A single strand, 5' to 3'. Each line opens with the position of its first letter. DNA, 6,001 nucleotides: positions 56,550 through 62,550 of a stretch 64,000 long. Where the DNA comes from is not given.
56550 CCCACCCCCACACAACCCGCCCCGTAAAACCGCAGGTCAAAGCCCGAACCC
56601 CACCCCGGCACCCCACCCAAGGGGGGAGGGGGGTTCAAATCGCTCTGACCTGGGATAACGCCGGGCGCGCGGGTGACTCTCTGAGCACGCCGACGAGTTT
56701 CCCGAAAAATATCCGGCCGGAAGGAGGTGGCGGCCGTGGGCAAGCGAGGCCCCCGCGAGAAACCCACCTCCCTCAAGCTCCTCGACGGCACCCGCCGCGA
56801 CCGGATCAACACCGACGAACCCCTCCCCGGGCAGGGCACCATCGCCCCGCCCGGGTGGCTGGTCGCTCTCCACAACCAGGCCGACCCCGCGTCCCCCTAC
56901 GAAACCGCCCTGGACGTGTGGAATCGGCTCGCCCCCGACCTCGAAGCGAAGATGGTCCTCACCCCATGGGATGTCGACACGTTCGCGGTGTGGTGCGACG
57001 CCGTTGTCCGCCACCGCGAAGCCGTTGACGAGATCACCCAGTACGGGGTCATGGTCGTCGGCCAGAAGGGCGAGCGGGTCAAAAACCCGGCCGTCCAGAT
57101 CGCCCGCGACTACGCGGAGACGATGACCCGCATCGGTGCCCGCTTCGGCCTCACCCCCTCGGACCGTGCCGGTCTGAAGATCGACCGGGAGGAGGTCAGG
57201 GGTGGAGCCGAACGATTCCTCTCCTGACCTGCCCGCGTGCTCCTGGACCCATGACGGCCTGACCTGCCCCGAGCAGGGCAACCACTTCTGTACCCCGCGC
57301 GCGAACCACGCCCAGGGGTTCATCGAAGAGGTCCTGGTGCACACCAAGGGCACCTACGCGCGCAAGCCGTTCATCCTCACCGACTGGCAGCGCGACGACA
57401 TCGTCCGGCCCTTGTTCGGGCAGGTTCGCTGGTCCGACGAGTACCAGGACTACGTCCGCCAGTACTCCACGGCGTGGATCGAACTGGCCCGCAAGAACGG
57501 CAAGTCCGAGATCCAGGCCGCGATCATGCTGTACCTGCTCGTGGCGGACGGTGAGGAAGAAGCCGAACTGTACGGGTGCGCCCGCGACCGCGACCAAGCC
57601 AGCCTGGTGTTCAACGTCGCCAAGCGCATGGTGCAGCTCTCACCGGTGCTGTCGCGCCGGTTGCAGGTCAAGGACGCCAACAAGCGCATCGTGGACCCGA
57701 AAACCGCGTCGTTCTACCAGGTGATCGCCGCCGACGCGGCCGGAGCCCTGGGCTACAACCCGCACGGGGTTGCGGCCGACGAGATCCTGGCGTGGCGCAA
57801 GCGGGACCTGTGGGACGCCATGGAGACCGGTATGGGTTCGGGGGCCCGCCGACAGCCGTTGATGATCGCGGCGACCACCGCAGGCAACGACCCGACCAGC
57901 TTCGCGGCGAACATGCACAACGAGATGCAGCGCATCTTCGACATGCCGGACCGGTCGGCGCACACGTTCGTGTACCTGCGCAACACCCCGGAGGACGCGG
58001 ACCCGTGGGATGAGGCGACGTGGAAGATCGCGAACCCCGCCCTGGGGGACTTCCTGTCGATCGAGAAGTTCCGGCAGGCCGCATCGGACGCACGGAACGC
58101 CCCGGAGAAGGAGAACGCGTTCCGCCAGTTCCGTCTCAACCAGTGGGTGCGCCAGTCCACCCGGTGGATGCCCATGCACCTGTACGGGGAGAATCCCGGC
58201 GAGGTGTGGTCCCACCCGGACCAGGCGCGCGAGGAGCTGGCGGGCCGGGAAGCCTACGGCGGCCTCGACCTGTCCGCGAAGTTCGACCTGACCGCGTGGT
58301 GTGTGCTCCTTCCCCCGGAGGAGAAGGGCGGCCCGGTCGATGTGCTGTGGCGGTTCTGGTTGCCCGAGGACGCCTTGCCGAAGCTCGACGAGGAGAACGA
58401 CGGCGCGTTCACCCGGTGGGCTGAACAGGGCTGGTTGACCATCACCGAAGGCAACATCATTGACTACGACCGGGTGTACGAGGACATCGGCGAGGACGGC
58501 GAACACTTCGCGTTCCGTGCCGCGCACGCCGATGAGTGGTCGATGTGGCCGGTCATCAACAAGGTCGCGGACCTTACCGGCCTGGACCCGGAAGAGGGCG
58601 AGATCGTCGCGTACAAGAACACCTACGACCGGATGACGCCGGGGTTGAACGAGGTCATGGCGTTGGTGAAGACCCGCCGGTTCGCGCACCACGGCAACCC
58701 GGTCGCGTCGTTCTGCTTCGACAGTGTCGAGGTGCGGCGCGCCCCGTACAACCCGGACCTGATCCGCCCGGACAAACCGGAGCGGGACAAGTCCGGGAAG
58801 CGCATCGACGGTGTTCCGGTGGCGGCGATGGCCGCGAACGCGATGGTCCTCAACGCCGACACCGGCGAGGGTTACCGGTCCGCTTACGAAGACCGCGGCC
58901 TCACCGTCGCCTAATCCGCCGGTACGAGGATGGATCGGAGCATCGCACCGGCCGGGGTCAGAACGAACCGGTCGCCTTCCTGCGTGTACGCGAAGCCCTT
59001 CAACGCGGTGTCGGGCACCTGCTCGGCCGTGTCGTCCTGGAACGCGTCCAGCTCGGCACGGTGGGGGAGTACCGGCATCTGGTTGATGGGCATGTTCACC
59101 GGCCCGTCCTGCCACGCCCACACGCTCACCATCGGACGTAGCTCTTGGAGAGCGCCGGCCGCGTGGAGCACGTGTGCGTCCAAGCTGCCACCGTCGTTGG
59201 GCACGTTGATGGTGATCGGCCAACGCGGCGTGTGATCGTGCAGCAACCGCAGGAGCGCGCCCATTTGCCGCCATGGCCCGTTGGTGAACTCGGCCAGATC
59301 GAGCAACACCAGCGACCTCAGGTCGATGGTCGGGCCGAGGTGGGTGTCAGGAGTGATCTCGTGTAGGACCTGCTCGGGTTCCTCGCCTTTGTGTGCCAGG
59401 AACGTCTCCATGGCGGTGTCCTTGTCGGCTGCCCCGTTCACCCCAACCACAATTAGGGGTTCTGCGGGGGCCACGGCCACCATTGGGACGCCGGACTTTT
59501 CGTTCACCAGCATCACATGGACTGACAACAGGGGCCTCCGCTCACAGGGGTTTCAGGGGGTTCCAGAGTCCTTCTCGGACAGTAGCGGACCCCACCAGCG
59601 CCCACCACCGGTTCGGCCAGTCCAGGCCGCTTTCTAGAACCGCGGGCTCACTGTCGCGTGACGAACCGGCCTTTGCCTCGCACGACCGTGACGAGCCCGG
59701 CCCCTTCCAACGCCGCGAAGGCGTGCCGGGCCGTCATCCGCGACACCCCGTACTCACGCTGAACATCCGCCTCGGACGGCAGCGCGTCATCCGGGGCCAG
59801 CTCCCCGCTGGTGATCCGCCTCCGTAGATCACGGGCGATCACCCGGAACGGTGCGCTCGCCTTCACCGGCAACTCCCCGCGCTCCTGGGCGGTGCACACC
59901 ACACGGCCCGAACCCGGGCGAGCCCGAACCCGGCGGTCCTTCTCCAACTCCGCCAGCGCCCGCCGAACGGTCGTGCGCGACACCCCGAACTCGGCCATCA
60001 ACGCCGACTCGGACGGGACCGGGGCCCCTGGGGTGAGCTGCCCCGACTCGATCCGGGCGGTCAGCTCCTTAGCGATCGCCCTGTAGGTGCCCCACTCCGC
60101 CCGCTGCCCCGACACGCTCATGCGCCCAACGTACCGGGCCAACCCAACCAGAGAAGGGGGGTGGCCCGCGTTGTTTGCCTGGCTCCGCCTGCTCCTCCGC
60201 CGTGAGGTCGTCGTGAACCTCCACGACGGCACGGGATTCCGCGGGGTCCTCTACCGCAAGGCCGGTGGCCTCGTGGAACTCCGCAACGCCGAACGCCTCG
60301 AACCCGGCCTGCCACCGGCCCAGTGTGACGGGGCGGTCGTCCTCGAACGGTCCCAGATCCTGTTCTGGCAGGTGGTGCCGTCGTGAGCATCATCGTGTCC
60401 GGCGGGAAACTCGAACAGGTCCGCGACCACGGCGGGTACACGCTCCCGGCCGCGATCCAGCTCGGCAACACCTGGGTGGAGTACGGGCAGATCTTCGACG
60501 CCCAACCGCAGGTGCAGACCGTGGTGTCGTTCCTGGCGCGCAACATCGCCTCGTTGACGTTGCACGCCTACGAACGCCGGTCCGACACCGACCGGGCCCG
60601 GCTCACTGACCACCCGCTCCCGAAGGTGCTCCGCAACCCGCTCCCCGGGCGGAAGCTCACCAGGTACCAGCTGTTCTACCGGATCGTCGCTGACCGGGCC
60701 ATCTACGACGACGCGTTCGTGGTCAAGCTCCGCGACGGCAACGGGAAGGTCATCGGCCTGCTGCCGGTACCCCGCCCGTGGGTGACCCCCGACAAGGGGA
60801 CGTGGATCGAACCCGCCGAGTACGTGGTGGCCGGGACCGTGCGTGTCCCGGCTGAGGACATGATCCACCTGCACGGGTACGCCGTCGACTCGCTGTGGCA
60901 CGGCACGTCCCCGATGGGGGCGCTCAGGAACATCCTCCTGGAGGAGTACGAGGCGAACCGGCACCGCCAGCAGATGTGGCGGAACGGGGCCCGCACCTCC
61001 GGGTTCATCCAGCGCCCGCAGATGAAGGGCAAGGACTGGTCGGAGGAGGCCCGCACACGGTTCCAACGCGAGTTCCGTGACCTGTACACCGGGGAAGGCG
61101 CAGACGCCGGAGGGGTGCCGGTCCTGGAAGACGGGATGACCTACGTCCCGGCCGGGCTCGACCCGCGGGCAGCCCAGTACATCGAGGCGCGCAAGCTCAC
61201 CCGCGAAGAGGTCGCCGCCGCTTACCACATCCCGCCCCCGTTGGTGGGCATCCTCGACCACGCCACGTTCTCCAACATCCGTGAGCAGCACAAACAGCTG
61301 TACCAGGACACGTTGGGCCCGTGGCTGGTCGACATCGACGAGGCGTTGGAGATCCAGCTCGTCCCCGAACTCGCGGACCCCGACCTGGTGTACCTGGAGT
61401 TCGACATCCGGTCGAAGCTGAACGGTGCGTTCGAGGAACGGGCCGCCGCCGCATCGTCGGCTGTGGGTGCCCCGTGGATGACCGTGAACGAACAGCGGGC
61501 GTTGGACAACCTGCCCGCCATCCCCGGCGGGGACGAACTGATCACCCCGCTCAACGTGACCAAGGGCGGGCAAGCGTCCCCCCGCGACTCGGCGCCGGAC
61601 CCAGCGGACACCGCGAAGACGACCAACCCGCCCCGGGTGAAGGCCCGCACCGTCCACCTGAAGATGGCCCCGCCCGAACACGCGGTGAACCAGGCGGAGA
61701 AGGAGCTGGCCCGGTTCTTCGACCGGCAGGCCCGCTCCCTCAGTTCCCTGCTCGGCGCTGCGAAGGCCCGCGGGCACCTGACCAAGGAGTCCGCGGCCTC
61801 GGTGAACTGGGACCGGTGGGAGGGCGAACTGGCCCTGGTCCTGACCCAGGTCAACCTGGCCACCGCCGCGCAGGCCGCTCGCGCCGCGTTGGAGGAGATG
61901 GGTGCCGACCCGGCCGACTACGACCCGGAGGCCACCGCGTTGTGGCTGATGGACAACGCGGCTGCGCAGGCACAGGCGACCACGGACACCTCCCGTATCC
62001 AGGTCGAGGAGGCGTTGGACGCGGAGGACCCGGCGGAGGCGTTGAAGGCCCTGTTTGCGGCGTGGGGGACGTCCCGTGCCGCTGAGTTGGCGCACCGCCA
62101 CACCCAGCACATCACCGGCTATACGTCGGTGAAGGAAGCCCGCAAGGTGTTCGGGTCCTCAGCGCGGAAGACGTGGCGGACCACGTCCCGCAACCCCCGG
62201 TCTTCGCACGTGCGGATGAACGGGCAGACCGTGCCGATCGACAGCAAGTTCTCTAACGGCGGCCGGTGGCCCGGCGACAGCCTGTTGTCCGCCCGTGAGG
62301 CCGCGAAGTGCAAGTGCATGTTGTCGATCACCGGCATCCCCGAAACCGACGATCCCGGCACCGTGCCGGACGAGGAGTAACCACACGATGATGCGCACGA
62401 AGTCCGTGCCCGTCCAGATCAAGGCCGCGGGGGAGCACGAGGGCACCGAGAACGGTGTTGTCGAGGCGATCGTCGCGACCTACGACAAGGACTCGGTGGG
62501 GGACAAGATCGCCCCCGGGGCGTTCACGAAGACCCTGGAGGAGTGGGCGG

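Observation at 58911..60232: Two minus-strand insert genes inserted between terminase large subunit and portal, one a tandem-GntR regulator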

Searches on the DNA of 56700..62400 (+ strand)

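Call 5: search_dna_similar(query=window:56700-62400:+, collection=phages, mode=near, max_rows=30)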
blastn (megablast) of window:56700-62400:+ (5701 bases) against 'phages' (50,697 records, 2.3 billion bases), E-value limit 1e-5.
Records with a match: 6; places in all: 6; records where one place covers at least 80% of the query: 0.
Best place of each record, by identity: 60-80% 6.
By first word of the organism name: Gordonia 6.
By host as written in the record: Gordonia terrae 3612 6.
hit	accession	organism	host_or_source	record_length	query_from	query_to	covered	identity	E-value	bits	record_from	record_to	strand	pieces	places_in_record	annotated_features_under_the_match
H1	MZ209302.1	Gordonia phage Jojo24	Gordonia terrae 3612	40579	4476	4862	7%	76.4%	5e-48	200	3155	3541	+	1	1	4: portal protein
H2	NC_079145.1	Gordonia phage Jojo24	Gordonia terrae 3612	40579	4476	4862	7%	76.4%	5e-48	200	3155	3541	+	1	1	4: portal protein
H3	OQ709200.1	Gordonia phage Tarzan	Gordonia terrae 3612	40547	4476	4862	7%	76.2%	5e-48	200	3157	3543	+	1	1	4: portal protein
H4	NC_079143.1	Gordonia phage Tarzan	Gordonia terrae 3612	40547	4476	4862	7%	76.2%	5e-48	200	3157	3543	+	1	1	4: portal protein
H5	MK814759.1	Gordonia phage Reyja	Gordonia terrae 3612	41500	4476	4862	7%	75.6%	1e-44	189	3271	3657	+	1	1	5: portal protein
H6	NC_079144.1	Gordonia phage Reyja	Gordonia terrae 3612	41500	4476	4862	7%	75.6%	1e-44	189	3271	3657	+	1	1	5: portal protein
